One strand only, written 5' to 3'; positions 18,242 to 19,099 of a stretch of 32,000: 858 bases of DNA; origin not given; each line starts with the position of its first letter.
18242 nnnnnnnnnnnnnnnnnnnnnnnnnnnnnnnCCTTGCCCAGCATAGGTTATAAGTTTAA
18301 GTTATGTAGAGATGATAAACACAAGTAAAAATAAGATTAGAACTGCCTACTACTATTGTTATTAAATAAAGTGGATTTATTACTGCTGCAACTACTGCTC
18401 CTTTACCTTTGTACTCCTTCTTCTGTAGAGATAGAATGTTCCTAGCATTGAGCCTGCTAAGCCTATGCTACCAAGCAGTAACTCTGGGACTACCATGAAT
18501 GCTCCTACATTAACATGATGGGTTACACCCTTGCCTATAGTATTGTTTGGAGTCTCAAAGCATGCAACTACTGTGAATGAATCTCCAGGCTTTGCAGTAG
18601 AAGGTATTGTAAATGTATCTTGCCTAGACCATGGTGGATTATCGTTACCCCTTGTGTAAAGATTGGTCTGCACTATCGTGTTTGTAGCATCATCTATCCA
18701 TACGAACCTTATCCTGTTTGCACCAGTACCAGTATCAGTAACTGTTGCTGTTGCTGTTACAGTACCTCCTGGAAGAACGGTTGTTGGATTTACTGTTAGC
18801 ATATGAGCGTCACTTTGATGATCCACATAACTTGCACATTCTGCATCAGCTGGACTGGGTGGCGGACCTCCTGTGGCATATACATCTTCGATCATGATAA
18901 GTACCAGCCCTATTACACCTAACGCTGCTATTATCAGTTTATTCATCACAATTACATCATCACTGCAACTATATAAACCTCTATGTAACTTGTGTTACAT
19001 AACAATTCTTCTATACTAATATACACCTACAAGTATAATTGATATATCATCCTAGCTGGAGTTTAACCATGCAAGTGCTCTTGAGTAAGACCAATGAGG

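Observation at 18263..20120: Tandem ~0.9-kb segmental duplication acting as a cassette: identical flanks and sorting tail, unrelated ectodomains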

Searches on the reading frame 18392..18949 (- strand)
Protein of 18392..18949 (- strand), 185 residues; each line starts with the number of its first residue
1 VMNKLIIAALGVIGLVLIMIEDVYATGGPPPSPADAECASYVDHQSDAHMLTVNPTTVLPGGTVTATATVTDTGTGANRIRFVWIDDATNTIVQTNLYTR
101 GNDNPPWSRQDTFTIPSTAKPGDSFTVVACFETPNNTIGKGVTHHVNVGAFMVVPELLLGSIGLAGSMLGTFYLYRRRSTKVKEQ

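Call 6: search_protein_families(library=ncbifam, proteins=[window:18392-18949:-], max_evalue=1)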
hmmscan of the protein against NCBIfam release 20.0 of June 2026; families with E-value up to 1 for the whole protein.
window:18392-18949:- (185 aa): 0 families

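Call 7: search_protein_families(library=pfam, proteins=[window:18392-18949:-], max_evalue=1)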
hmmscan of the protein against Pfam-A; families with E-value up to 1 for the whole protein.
window:18392-18949:- (185 aa): 2 families
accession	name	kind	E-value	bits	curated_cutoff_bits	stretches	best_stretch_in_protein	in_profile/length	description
PF02753.23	PapD_C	-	0.12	13.1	22.8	1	42-87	14-57/63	Pili assembly chaperone PapD, C-terminal domain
PF16640.11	Big_3_5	-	0.31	12.1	35.5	1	51-131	1-69/88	Bacterial Ig-like domain (group 3)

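Call 11: find_encoding_contigs(protein=window:18392-18949:-, flank=10000, max_places=10)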
Protein window:18392-18949:- (185 aa): no gene with exactly this product is on record in the collection.

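Call 16: find_homologous_proteins(query=window:18392-18946:-, max_evalue=0.01)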
Query window:18392-18946:- (184 aa): 15 proteins with E <= 0.01 among 673 candidates.
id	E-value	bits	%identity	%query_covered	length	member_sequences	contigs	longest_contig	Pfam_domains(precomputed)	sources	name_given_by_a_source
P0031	4.3e-118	410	99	100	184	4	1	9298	-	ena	-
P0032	9.1e-80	285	70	96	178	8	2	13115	-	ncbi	ncbi:MAG: hypothetical protein QW572_05950 [Candidatus Nitrosocaldus sp.]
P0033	9.5e-76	272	70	93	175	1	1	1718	-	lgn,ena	-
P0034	4.8e-72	260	63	96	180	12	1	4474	-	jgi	jgi:hypothetical protein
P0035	8.8e-70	252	64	96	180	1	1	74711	-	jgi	jgi:hypothetical protein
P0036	6.7e-69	249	72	87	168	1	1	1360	-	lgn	-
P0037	3.3e-68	247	63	94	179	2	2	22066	-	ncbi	-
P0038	3.4e-68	247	62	96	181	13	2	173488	-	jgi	jgi:hypothetical protein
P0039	1.6e-65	238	62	93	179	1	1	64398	-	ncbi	-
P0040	1.8e-64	235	60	95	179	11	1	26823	-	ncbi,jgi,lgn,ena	-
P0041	4.6e-63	230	59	96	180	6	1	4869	-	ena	-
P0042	1.1e-57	213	69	74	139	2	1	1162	-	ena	-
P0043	2.4e-25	107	41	92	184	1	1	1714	-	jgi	jgi:hypothetical protein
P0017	7.3e-12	63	53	45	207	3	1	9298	-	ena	-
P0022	2.2e-9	55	51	43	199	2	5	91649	-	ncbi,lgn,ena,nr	ncbi:hypothetical protein HRbin04_00983 [archaeon HR04]|nr:hypothetical protein HRbin04_00983 [archa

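Call 20: find_encoding_contigs(protein=P0038, flank=6000, max_places=3)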
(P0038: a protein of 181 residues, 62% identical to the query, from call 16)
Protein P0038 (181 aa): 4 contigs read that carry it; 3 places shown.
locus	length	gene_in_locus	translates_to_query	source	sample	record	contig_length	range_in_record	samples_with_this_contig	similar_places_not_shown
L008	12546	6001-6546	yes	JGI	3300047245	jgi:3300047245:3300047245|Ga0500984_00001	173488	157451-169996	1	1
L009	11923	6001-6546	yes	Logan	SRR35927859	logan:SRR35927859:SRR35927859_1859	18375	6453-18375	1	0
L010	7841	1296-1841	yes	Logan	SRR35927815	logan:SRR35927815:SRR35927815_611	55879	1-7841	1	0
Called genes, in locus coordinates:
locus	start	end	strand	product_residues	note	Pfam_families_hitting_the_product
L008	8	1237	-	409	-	PF13506:Glyco_transf_21, PF00535:Glycos_transf_2, PF13641:Glyco_tranf_2_3, PF13632:Glyco_trans_2_3 (weak)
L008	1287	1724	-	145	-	PF10604:Polyketide_cyc2, PF03364:Polyketide_cyc (weak)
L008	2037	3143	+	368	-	PF00999:Na_H_Exchanger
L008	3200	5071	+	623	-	PF03460:NIR_SIR_ferr, PF01077:NIR_SIR, PF03460:NIR_SIR_ferr, PF01077:NIR_SIR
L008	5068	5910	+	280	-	PF00581:Rhodanese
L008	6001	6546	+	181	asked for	-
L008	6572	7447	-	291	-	PF13714:PEP_mutase, PF00463:ICL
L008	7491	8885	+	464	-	PF01979:Amidohydro_1, PF07969:Amidohydro_3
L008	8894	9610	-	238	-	PF06026:Rib_5-P_isom_A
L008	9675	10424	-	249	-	-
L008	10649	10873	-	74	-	PF01423:LSM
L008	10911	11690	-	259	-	PF02633:Creatininase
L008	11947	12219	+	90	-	-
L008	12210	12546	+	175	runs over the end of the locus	PF00571:CBS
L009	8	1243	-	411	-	PF13506:Glyco_transf_21, PF00535:Glycos_transf_2, PF13641:Glyco_tranf_2_3, PF13632:Glyco_trans_2_3 (weak)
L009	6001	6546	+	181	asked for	-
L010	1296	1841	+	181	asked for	-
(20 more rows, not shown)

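Call 21: find_encoding_contigs(protein=P0032, flank=6000, max_places=3)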
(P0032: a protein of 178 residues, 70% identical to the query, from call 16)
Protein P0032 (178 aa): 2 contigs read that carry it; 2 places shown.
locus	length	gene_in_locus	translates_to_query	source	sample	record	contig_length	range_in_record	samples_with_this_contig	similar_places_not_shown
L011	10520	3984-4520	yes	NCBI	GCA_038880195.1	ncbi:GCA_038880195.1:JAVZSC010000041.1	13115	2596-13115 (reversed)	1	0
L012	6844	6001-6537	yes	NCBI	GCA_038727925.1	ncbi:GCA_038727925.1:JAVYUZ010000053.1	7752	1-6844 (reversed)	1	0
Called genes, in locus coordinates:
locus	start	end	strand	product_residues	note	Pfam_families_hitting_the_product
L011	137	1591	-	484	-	PF02463:SMC_N (faint), PF00005:ABC_tran, PF13191:AAA_16 (weak), PF13401:AAA_22 (faint)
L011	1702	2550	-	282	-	-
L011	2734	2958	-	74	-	-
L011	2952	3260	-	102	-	-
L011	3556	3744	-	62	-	-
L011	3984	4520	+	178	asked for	-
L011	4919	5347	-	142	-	PF01555:N6_N4_Mtase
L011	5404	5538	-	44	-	-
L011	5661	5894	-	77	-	PF01555:N6_N4_Mtase (weak)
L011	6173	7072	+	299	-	-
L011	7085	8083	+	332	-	PF08267:Meth_synt_1, PF01717:Meth_synt_2 (weak)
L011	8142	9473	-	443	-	PF18595:Nuf2_DHR10-like (faint)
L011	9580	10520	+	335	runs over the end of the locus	PF01717:Meth_synt_2, PF08267:Meth_synt_1 (weak)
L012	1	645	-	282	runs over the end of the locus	PF03237:Terminase_6N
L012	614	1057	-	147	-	-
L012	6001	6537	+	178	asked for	-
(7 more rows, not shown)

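Call 30: find_encoding_contigs(protein=window:18392-18946:-, flank=3000, max_places=10)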
Protein window:18392-18946:- (184 aa): 5 contigs read that carry it; 3 places shown.
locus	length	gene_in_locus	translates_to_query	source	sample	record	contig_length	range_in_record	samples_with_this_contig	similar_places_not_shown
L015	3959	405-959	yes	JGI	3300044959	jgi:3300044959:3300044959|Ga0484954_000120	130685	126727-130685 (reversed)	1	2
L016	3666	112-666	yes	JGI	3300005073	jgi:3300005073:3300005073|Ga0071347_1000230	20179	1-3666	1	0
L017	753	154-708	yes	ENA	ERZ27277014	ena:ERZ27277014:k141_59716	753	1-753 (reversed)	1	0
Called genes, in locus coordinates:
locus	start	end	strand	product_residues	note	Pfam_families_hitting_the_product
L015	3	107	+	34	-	?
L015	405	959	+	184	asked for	-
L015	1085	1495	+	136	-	PF04266:ASCH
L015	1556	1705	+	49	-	-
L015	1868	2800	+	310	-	PF01842:ACT (weak), PF13740:ACT_6, PF00551:Formyl_trans_N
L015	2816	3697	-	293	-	PF00924:MS_channel_2nd, PF21082:MS_channel_3rd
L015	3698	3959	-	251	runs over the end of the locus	PF04254:DUF432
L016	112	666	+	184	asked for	-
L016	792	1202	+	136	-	PF04266:ASCH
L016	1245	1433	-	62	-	-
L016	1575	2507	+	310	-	PF01842:ACT (weak), PF13740:ACT_6, PF00551:Formyl_trans_N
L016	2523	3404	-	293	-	PF00924:MS_channel_2nd, PF21082:MS_channel_3rd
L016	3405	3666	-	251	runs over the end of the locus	PF04254:DUF432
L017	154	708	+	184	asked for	-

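Call 47: predict_structure(alignment_id=A1)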
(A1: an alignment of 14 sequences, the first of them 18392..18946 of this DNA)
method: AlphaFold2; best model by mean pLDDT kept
length: 184 residues; sequences in the alignment: 14
mean_pLDDT: 71.5   pTM: 0.66
mean pLDDT of the five models: 71.5, 71.1, 70.8, 65.4, 61.8
residues with pLDDT >= 90: 33; 70-90: 79; 50-70: 24; < 50: 48
segments of 3 or more residues with pLDDT < 50: 1-21, 135-138, 162-180, 182-184
pLDDT, mean of each block of 10 residues (from residue 1): 43 40 63 85 71 83 89 77 92 90 88 89 89 59 83 67 44 46 45
secondary structure, 60 per line:
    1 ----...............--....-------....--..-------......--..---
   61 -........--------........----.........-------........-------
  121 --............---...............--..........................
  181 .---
elements in order: H5-19 E22-25 H33-36 E48-53 E62-69 E78-85 E90-98 E106-113 E123-134 E138-152 H155-181

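Call 56: fold_search(model_id=the predicted structure, library=pdb)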
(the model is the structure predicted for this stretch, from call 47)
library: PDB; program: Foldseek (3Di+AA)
matches with E <= 10: 1753; with E <= 0.001: 27
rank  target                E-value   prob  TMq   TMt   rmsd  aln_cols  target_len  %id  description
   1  6r5o_A                1.9e-04  1.00  0.32  0.10  10.3       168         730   15  The crystal structure the Glycoside Hydrolase BglX inactive mutant D286N from P. aeruginosa in complex with two glucos (released 2020-04-15)
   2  6r4n_E                2.5e-04  1.00  0.34  0.40   5.9       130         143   15  Crystal structure of S. cerevisia Niemann-Pick type C protein NPC2 with ergosterol bound (released 2019-09-25)
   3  5xxn_B                2.6e-04  1.00  0.33  0.10   5.8       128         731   18  Crystal Structure of mutant (D286N) beta-glucosidase from Bacteroides thetaiotaomicron in complex with sophorose (released 2017-12-13)
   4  5xxl_B                2.6e-04  0.99  0.29  0.09  10.5       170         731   16  Crystal structure of GH3 beta-glucosidase from Bacteroides thetaiotaomicron (released 2017-12-13)
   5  6r5p_A                3.3e-04  1.00  0.33  0.10   6.5       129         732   16  The crystal structure of Glycoside Hydrolase BglX inactive mutant D286N from P. aeruginosa in complex with glucose (released 2020-04-15)
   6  5xxm_B                3.3e-04  1.00  0.34  0.10   9.6       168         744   17  Crystal structure of GH3 beta-glucosidase from Bacteroides thetaiotaomicron in complex with gluconolactone (released 2017-12-13)
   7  6r5r_A                3.3e-04  1.00  0.31  0.10  10.3       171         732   16  The crystal structure of Glycoside Hydrolase BglX inactive mutant D286N from P. aeruginosa in complex with cellobiose (released 2020-04-15)
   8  5xxo_B                3.3e-04  0.99  0.29  0.10  10.6       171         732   17  Crystal structure of mutant (D286N) GH3 beta-glucosidase from Bacteroides thetaiotaomicron in complex with sophorotrio (released 2017-12-13)
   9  6r5i_B                3.5e-04  0.99  0.31  0.10  10.6       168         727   15  The crystal structure of the Glycoside Hydrolase BglX from P. aeruginosa (released 2020-04-15)
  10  4zob_A                4.4e-04  1.00  0.33  0.11  10.5       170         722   15  Crystal Structure of beta-glucosidase from Listeria innocua in complex with gluconolactone (released 2016-05-18)
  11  6r4m_C                4.9e-04  1.00  0.33  0.38   5.8       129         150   15  Crystal structure of S. cerevisia Niemann-Pick type C protein NPC2 (released 2019-09-25)
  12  6r4m_B                5.2e-04  1.00  0.33  0.40   6.0       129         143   16  Crystal structure of S. cerevisia Niemann-Pick type C protein NPC2 (released 2019-09-25)
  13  5xxo_A                5.5e-04  0.99  0.31  0.10  10.1       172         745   17  Crystal structure of mutant (D286N) GH3 beta-glucosidase from Bacteroides thetaiotaomicron in complex with sophorotrio (released 2017-12-13)
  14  9lql_D                6.1e-04  1.00  0.37  0.11   4.7       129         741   15  Structure of STG-hydrolyzing beta-glucosidase 1 (PSTG1) complexed with heptyl 1-thio-beta-D-glucopyranoside (released 2026-02-04)
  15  9lql_B                6.1e-04  1.00  0.36  0.11   4.8       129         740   15  Structure of STG-hydrolyzing beta-glucosidase 1 (PSTG1) complexed with heptyl 1-thio-beta-D-glucopyranoside (released 2026-02-04)
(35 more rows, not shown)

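Call 76: list_cluster_members(proteins=[P0032, P0033, P0036, P0037, P0039, P0040, P0043, P0022, P0005, P0012])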
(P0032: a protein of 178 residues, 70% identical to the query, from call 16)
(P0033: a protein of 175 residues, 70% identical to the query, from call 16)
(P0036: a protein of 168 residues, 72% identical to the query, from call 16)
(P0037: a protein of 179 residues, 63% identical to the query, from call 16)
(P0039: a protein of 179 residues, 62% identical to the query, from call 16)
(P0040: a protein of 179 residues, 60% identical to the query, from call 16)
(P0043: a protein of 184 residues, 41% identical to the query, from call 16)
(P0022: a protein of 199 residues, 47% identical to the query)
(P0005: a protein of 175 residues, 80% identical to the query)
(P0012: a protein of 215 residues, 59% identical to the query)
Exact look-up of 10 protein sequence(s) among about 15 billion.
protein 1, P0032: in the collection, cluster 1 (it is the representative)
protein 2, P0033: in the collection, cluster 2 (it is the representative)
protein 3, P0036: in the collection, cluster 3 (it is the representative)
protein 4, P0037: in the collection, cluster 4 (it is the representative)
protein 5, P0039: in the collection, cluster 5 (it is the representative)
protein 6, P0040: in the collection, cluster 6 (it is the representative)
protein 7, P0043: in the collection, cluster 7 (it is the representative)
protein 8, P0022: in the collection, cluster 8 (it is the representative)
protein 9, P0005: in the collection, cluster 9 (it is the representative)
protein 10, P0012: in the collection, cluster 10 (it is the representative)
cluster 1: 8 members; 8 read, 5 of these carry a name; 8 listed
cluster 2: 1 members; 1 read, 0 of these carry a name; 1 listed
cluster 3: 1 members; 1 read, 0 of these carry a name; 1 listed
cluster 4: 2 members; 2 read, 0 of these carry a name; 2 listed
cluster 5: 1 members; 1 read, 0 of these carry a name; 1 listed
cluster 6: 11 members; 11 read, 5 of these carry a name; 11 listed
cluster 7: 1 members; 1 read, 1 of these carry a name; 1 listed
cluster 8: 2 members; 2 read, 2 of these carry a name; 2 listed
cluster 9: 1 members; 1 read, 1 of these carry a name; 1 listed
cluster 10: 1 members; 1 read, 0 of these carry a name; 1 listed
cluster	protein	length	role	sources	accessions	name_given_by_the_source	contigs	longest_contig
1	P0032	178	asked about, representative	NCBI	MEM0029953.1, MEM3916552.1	MAG: hypothetical protein QW572_05950 [Candidatus Nitrosocaldus sp.]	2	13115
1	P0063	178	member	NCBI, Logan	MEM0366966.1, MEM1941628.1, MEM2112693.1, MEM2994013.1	MAG: hypothetical protein QW776_00495 [Candidatus Nitrosocaldus sp.]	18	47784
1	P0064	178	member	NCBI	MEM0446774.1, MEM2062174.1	MAG: hypothetical protein QW574_04940 [Candidatus Nitrosocaldus sp.]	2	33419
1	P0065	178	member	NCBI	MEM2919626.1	MAG: hypothetical protein QXU29_02565 [Candidatus Nitrosocaldus sp.]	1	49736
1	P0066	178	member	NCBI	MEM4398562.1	MAG: hypothetical protein QXV18_01950 [Candidatus Nitrosocaldus sp.]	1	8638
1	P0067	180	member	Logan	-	-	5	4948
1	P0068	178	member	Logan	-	-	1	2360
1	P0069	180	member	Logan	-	-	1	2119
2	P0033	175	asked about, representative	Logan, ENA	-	-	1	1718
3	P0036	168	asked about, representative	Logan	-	-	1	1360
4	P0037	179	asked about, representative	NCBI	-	-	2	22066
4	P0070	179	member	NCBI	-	-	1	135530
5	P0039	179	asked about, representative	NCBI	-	-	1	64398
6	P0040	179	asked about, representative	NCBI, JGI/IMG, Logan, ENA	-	-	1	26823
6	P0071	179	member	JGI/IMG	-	hypothetical protein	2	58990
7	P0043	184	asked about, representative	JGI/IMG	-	hypothetical protein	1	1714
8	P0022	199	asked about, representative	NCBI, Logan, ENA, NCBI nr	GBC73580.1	hypothetical protein HRbin04_00983 [archaeon HR04]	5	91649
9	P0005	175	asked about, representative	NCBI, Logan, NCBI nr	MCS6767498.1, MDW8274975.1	MAG: hypothetical protein RMJ59_01170 [Candidatus Nitrosocaldus sp.] | hypothetical protein [Candidatus Nitrosocaldus sp.]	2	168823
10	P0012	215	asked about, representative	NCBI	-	-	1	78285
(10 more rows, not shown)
